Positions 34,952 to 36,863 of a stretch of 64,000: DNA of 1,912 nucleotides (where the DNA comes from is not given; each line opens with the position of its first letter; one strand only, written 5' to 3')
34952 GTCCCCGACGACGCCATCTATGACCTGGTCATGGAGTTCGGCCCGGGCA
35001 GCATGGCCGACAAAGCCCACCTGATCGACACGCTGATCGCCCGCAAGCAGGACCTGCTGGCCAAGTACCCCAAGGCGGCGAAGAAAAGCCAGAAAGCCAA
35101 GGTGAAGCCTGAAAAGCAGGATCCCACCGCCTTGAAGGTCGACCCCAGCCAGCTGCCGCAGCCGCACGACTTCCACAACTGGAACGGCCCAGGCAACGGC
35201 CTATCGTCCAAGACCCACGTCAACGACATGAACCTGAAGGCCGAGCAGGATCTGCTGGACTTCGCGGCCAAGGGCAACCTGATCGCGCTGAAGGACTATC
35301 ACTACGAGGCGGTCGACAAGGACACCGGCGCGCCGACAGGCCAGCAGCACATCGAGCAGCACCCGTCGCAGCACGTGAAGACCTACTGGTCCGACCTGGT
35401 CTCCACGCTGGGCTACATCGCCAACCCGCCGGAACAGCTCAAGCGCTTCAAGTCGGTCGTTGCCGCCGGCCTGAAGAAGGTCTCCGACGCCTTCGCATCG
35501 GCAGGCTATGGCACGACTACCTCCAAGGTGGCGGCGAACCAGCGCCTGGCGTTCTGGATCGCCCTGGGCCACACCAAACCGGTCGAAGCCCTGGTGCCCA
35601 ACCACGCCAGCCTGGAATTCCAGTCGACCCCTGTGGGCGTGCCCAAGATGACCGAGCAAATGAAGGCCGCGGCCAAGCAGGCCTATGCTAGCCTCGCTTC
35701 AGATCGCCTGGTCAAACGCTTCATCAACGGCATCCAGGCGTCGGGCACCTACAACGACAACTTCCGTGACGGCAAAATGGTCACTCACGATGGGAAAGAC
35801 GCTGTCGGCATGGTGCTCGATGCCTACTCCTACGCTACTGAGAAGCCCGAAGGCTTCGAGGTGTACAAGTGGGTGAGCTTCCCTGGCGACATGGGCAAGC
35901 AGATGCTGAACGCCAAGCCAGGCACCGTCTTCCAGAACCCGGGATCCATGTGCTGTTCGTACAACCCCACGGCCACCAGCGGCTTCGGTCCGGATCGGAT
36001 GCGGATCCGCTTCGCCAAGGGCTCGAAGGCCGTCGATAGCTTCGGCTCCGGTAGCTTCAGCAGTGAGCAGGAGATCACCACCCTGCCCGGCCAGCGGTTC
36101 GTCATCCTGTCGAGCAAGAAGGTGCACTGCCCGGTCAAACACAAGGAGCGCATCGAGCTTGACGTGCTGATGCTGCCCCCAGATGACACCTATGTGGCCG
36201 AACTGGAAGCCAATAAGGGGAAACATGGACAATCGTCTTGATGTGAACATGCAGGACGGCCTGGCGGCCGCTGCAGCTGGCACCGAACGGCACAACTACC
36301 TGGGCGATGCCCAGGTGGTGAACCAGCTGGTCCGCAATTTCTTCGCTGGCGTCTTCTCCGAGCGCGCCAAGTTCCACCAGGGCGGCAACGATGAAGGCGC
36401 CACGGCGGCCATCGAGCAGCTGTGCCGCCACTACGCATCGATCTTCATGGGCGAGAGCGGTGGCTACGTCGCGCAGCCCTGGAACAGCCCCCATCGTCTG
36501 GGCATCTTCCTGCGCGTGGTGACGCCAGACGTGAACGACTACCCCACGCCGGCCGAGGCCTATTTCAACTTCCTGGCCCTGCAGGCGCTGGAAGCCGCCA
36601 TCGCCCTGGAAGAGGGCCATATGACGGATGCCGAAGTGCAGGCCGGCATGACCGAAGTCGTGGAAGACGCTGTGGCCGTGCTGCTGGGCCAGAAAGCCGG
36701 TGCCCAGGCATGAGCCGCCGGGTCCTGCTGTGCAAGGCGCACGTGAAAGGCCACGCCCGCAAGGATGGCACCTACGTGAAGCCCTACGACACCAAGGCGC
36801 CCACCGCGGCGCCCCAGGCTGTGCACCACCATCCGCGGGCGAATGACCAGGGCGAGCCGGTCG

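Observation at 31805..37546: Giant kinase-like plus ART-like protein with an overlapping small ORF and a Nudix hydrolase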

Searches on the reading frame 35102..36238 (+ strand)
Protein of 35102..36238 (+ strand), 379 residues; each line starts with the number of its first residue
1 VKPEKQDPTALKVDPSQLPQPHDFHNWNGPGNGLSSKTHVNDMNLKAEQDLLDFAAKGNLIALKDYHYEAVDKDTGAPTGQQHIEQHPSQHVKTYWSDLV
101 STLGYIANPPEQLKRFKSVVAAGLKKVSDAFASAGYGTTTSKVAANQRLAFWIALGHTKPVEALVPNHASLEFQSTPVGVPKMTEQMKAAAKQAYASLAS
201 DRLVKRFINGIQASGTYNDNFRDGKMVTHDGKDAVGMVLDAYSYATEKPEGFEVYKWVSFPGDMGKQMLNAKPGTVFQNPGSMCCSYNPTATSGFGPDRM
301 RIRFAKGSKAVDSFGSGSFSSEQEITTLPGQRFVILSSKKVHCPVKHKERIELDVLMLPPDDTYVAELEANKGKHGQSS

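Call 27: search_protein_families(library=pfam, alignment_id=A2, max_evalue=0.01)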
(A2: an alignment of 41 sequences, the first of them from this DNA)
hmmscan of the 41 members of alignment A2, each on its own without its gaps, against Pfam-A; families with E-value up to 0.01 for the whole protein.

A. member 1, seq(379 aa): 0 families

B. families by the number of members that match (of 41 scanned): 1 family
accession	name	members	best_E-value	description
PF03496.20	ADPrib_exo_Tox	21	8e-17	ADP-ribosyltransferase exoenzyme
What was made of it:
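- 35654..36181 (+): Alt/VIP2/C3-type (R-S-E clade) ADP-ribosyltransferase domain (aa about 1284-1459). It carries K1355 in place of Arg, C1383-C1384-S1385 in place of S-T-S, and E1421-x-E1423. 21 of 41 homologous segments pass Pfam PF03496 (call 27).
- Closest known: Phage T4 Alt. Same: Half of the homologues pass PF03496 (call 27).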

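Call 36: predict_structure(alignment_id=A2)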
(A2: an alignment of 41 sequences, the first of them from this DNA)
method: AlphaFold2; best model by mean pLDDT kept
length: 379 residues; sequences in the alignment: 41
mean_pLDDT: 90.7   pTM: 0.89
mean pLDDT of the five models: 90.7, 90.4, 89.9, 89.6, 88.1
residues with pLDDT >= 90: 283; 70-90: 68; 50-70: 27; < 50: 1
segments of 3 or more residues with pLDDT < 50: none
pLDDT, mean of each block of 10 residues (from residue 1): 85 95 91 92 96 98 97 90 94 94 93 77 91 95 93 95 76 67 88 95 94 83 92 96 96 93 94 96 92 90 96 76 89 96 90 96 98 75
secondary structure, 60 per line:
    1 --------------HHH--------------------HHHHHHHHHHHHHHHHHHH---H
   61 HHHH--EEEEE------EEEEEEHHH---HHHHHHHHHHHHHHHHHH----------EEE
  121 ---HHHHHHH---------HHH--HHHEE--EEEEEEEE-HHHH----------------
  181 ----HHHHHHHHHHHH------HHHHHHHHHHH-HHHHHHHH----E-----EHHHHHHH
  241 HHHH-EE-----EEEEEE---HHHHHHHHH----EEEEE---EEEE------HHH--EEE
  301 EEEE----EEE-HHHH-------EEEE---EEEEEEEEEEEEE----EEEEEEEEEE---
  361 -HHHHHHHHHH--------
elements in order: H38-56 H60-64 E67-71 E78-83 H90-107 E118-120 H124-130 E152-159 H161-164 H185-196 H203-213 H215-222 H234-244 E253-258 H262-270 E275-279 E283-286 E298-304 E309-311 H313-316 E324-327 E331-343 E348-357 H362-371
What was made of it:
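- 35102..35653 (+): Conserved alpha/beta domain before the ART (aa about 1100-1283). It contains a fifth copy of the helical module ('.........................'). Model secondary structure (call 36).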

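Call 38: fold_search(model_id=the predicted structure, library=pdb)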
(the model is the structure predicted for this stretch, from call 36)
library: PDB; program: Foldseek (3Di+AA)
matches with E <= 10: 303; with E <= 0.001: 128
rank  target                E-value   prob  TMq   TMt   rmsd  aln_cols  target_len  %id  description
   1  1qs2                  2.8e-08  1.00  0.35  0.33   5.0       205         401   18  CRYSTAL STRUCTURE OF VIP2 WITH NAD (released 1999-12-29)
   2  5urp                  9.6e-08  1.00  0.37  0.65   3.8       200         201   16  Plx2a, an ADP-ribosyltransferase toxin from Paenibacillus larvae (released 2017-12-20)
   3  1qs1_A                1.0e-07  1.00  0.33  0.32   5.1       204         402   19  CRYSTAL STRUCTURE OF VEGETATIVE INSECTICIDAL PROTEIN2 (VIP2) (released 1999-12-29)
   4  6x6x_A                1.3e-07  1.00  0.34  0.31   4.8       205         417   13  Crystal structure of enzymatic binary toxin component from Clostridium difficile in complex with (released 2021-07-28)
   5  2c8g_D                1.4e-07  1.00  0.36  0.62   5.0       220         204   16  Structure of the PN loop Q182A mutant C3bot1 Exoenzyme (Free state, crystal form I) (released 2007-02-27)
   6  6x6x_B                1.6e-07  1.00  0.34  0.31   4.6       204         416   14  Crystal structure of enzymatic binary toxin component from Clostridium difficile in complex with (released 2021-07-28)
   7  2c89_B                1.6e-07  1.00  0.36  0.62   4.9       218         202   15  Structure of the wild-type C3bot1 Exoenzyme (Free state, crystal form I) (released 2007-02-27)
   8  2c8c_D                1.7e-07  1.00  0.36  0.62   4.5       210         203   16  Structure of the ARTT motif Q212A mutant C3bot1 Exoenzyme (NAD-bound state, crystal form I) (released 2007-02-27)
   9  2wn8                  1.7e-07  1.00  0.35  0.34  19.9       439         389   11  Structural Basis for Substrate Recognition in the Enzymatic Component of ADP-ribosyltransferase Toxin CDTa from Clostrid (released 2009-08-18)
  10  2c8d_B                2.1e-07  1.00  0.36  0.63   4.3       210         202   16  Structure of the ARTT motif Q212A mutant C3bot1 Exoenzyme (Free state, crystal form I) (released 2007-02-27)
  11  1gze_A                2.1e-07  1.00  0.36  0.60   6.7       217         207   16  Structure of the Clostridium botulinum C3 exoenzyme (L177C mutant) (released 2002-08-29)
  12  2wn7                  2.1e-07  1.00  0.36  0.35  19.7       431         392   11  Structural Basis for Substrate Recognition in the Enzymatic Component of ADP-ribosyltransferase Toxin CDTa from Clostrid (released 2009-08-18)
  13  2c8e_F                2.4e-07  1.00  0.36  0.63   4.8       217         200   15  Structure of the ARTT motif E214N mutant C3bot1 Exoenzyme (Free state, crystal form III) (released 2007-02-27)
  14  2c8b                  2.5e-07  1.00  0.36  0.62   4.4       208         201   16  Structure of the ARTT motif Q212A mutant C3bot1 Exoenzyme (Free state, crystal form II) (released 2007-02-27)
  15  2c89_D                2.5e-07  1.00  0.36  0.62   5.0       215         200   16  Structure of the wild-type C3bot1 Exoenzyme (Free state, crystal form I) (released 2007-02-27)
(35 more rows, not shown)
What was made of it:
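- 35654..36181 (+): Foldseek hits to VIP2 1qs2, Plx2A, C3bot, CDTa and iota Ia at E 3e-8 to 1e-6 (call 38).
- One ART fold-search hit is a Listeria ART-ARH toxin-immunity pair (call 38).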

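Call 55: search_solved_structures(query=A2, max_evalue=1, show_alignments=2)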
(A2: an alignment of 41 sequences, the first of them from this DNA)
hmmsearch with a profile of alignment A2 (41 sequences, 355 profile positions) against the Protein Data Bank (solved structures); distinct sequences matched with E-value up to 1: 26.
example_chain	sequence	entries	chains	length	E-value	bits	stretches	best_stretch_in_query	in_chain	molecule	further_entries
9veg_H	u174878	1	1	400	2.6e-11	46.5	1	179-348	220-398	Vip2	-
9vej_H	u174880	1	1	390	2.6e-11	46.5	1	179-349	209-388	Vip2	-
1qs2_A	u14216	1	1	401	5e-11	45.5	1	179-348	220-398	ADP-RIBOSYLTRANSFERASE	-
8za7_B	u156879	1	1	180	2.1e-08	36.9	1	190-333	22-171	Lmo0066 protein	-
4tr5_A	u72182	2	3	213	2.1e-06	30.3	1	179-348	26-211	C3larvin | Toxin-like protein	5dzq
4xzj_A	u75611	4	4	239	4.7e-06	29.2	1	172-339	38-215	Putative NAD(+)--arginine ADP-ribosyltransferase Vis | NAD(+)--arginine ADP-ribosyltransferase Vis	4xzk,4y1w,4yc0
2gwm_A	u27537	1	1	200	5.3e-06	29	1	228-335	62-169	65 kDa virulence protein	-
2gwl_A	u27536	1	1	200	5.4e-06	29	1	228-335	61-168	65 kDa virulence protein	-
4fml_A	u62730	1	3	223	8.6e-06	28.3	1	189-330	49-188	VsdC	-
3nts_A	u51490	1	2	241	9.4e-06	28.2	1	189-330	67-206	VsdC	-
1ojq_A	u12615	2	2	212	0.00024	23.6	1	185-347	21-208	ADP-RIBOSYLTRANSFERASE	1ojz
7vnj_H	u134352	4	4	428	0.0027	20.1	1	259-352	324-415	ADP-ribosyltransferase enzymatic component | CdtA | ADP-ribosylating binary toxin enzymatic subunit CdtA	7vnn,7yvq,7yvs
9bbf_Z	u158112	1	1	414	0.0083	18.5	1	259-333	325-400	ADP-ribosyltransferase enzymatic component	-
6x6r_A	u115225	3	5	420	0.0084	18.5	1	259-333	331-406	ADP-ribosyltransferase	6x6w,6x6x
9mdj_Z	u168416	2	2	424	0.0085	18.5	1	259-333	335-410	Cdta (Adp-ribosyltransferase enzymatic component)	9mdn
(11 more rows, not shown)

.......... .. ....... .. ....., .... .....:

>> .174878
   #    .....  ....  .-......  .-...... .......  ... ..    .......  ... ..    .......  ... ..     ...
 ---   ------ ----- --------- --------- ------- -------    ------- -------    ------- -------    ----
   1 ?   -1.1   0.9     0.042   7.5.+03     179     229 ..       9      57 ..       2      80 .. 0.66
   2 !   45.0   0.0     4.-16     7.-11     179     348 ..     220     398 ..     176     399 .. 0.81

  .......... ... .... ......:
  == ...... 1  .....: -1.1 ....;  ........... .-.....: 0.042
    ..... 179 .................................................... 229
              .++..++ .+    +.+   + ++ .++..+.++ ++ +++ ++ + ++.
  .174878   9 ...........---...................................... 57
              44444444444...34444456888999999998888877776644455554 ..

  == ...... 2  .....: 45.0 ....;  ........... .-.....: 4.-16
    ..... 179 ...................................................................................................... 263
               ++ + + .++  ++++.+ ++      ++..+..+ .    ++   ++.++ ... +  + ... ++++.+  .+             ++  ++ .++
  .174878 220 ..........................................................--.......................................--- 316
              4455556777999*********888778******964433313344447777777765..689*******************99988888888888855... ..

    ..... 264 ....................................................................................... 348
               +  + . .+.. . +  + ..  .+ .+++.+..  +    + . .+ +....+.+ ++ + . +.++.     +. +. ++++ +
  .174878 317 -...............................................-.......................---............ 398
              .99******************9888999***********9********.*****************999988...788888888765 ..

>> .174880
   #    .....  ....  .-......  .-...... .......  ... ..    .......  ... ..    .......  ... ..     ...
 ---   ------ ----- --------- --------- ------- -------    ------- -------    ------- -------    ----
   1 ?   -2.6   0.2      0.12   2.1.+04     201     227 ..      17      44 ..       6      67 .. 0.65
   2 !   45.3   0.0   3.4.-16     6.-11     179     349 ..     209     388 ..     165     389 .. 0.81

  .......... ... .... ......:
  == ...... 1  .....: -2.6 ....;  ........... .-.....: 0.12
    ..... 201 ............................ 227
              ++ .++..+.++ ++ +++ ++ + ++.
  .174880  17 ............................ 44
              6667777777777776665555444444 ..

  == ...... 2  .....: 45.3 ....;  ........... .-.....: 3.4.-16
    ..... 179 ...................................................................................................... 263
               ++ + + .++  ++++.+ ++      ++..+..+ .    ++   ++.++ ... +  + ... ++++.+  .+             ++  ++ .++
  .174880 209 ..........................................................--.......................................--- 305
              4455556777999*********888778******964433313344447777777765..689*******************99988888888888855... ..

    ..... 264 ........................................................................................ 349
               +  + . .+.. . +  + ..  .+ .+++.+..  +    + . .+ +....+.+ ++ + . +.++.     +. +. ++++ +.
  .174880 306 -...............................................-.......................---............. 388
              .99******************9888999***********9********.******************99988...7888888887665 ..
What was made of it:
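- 35654..36181 (+): Profile A2 against VIP2: E 2.6e-11 (call 55).
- Closest known: Phage T4 Alt. Same: The family profile hits VIP2 at E 2.6e-11 (call 55).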

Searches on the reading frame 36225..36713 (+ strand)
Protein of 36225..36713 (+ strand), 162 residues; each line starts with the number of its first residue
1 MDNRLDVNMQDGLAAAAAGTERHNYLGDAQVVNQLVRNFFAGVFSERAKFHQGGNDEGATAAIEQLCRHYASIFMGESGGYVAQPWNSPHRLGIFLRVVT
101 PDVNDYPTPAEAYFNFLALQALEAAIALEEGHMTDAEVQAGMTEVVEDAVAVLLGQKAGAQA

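Call 3: search_protein_families(library=pfam, proteins=[window:36225-36713:+], max_evalue=0.1)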
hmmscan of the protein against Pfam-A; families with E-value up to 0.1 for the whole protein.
window:36225-36713:+ (162 aa): 0 families

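Call 4: search_protein_families(library=phrogs, proteins=[window:36225-36713:+], max_evalue=0.01)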
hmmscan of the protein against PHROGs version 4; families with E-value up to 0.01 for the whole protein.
window:36225-36713:+ (162 aa): 0 families

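Call 28: search_protein_families(library=ncbifam, proteins=[window:36225-36713:+], max_evalue=0.01)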
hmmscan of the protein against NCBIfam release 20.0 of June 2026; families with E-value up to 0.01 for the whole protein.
window:36225-36713:+ (162 aa): 0 families

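Call 29: search_protein_families(library=padloc, proteins=[window:36225-36713:+], max_evalue=0.01)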
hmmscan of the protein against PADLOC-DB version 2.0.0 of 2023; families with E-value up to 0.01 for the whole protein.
window:36225-36713:+ (162 aa): 0 families

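Call 52: find_homologous_proteins(query=window:36225-36713:+, max_evalue=0.001)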
Query window:36225-36713:+ (162 aa): 17 proteins with E <= 0.001 among 523 candidates.
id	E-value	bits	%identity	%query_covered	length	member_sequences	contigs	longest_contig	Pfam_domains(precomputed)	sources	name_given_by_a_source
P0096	1.2e-100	351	99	100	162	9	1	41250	-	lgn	-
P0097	3.4e-63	230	67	99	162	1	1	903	-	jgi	jgi:hypothetical protein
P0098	9.4e-63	228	66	98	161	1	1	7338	-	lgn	-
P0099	4.0e-62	226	66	98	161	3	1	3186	-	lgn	-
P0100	2.3e-61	224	66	99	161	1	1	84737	-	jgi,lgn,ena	jgi:hypothetical protein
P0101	5.8e-61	223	65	100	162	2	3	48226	-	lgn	-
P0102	4.8e-60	220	69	94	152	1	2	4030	-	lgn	-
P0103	9.9e-59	215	64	97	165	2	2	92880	-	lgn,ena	-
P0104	8.6e-58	212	63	97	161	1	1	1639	-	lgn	-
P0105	3.5e-57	210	62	99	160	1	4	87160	-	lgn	-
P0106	6.2e-57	209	65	99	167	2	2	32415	-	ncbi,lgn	ncbi:MAG: hypothetical protein ABFE07_00325 [Armatimonadia bacterium]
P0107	2.6e-54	201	59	98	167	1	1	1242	-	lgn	-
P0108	6.2e-52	193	58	97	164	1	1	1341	-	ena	-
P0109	1.0e-51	193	58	97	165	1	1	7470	-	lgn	-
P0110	1.5e-51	192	59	97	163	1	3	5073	-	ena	-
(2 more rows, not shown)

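Call 54: search_solved_structures(query=A3, max_evalue=10, show_alignments=1)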
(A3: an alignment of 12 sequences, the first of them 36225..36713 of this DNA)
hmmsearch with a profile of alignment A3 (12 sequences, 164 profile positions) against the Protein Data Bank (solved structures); distinct sequences matched with E-value up to 10: 1.
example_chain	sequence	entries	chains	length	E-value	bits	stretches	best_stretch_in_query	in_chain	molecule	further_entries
5vj4_A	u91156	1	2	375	0.47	13.5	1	23-80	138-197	Uncharacterized protein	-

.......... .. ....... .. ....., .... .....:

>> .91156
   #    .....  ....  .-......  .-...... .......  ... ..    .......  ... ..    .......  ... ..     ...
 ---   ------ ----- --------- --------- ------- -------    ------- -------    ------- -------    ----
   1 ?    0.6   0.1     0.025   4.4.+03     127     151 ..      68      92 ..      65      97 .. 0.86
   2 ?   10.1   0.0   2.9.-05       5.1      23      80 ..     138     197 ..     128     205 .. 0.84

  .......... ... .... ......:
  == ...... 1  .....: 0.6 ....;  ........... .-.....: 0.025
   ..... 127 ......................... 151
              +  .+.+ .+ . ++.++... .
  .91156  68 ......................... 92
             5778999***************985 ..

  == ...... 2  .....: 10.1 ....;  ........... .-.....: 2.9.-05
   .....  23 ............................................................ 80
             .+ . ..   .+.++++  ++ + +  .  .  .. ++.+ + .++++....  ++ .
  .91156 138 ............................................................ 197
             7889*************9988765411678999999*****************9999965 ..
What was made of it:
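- The small protein matches no known immunity family, Pfam or PADLOC model, or PDB sequence (calls 3, 29, 54).
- Tried and rejected: The small-ORF profile against PDB gave nothing (call 54).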

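Call 92: search_protein_representatives(alignment_id=A5)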
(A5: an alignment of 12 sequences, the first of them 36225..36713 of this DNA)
Query: 12 sequences, 162 profile positions. Proteins with E-value up to 0.001 (for the whole library): 290; up to 1e-10: 87; up to 1e-30: 8. The best 150 are listed.
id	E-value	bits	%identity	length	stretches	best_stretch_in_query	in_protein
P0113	1.1e-63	230.0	-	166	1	2-160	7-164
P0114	8.5e-62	223.9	-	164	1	3-160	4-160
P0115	7.8e-53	194.8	-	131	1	32-161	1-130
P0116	1.4e-51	190.7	-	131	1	33-161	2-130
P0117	3.4e-39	150.4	-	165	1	3-161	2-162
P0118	3.5e-37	143.9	-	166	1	4-161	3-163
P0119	2.9e-35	137.7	-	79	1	85-161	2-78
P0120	1.1e-34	135.7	-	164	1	2-157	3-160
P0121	2.8e-30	121.4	-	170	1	4-156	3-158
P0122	4.0e-30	121.0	-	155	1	6-157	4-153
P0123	1.8e-28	115.5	-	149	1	21-155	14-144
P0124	7.9e-26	107.0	-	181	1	90-160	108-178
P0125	9.2e-26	106.7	-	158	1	28-156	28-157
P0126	3.1e-25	105.0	-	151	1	25-156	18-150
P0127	4.9e-25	104.4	-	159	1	22-157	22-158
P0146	1.3e-17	80.2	-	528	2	14-151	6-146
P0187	4.6e-12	62.2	-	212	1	28-155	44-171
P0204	2.3e-10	56.7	-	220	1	20-152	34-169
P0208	5.4e-10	55.5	-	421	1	23-155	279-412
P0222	3.8e-09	52.7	-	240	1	33-155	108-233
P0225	6.1e-09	52.0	-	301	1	8-97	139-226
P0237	2.1e-08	50.3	-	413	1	18-156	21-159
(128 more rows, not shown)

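Call 93: search_protein_families(library=pfam, proteins=[P0146, P0208, P0237, P0225, P0222, P0204, P0187], max_evalue=0.01)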
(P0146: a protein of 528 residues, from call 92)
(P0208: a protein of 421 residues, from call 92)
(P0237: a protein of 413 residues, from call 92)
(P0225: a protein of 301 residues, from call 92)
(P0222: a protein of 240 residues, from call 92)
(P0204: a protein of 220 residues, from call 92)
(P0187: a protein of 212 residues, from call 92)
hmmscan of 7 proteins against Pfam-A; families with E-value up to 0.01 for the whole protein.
P0146 (528 aa): 1 family
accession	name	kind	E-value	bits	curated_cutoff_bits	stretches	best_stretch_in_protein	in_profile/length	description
PF00293.34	NUDIX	-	6.1e-10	39.7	21.1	1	405-524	2-133/134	NUDIX domain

P0208 (421 aa): 2 families
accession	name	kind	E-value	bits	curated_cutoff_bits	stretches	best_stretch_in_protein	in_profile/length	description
PF00293.34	NUDIX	-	1.4e-11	44.9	21.1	1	8-112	5-119/134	NUDIX domain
PF14815.12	NUDIX_4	-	0.0021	18.3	35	1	12-111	4-100/113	NUDIX domain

P0237 (413 aa): 1 family
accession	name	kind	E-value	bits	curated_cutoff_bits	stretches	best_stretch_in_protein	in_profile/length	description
PF00293.34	NUDIX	-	1.6e-07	31.8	21.1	1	292-397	2-118/134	NUDIX domain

P0225 (301 aa): 0 families

P0222 (240 aa): 0 families

P0204 (220 aa): 0 families

P0187 (212 aa): 0 families
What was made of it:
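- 36225..36713 (+): Gene for a 162-aa partner protein. It overlaps the big ORF by 17 nt and the Nudix gene by 4 nt (ATGA). 290 clusters, of which 3 are fused to NUDIX (calls 92, 93).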

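Call 94: find_encoding_contigs(protein=P0208, flank=8000, max_places=2)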
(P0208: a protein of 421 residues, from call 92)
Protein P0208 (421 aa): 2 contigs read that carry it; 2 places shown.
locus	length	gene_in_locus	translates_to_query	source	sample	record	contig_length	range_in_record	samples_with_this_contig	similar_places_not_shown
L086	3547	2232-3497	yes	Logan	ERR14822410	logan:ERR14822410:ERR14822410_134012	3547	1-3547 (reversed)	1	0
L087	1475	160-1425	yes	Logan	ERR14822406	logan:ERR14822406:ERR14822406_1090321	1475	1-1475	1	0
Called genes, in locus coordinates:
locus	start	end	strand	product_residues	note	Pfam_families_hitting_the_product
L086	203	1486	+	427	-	PF13356:Arm-DNA-bind_3, PF00589:Phage_integrase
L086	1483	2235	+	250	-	-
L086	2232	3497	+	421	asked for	PF00293:NUDIX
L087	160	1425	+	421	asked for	PF00293:NUDIX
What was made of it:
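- Small protein fused to Nudix in both orders: P0146, P0237, P0208 (calls 92-94).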
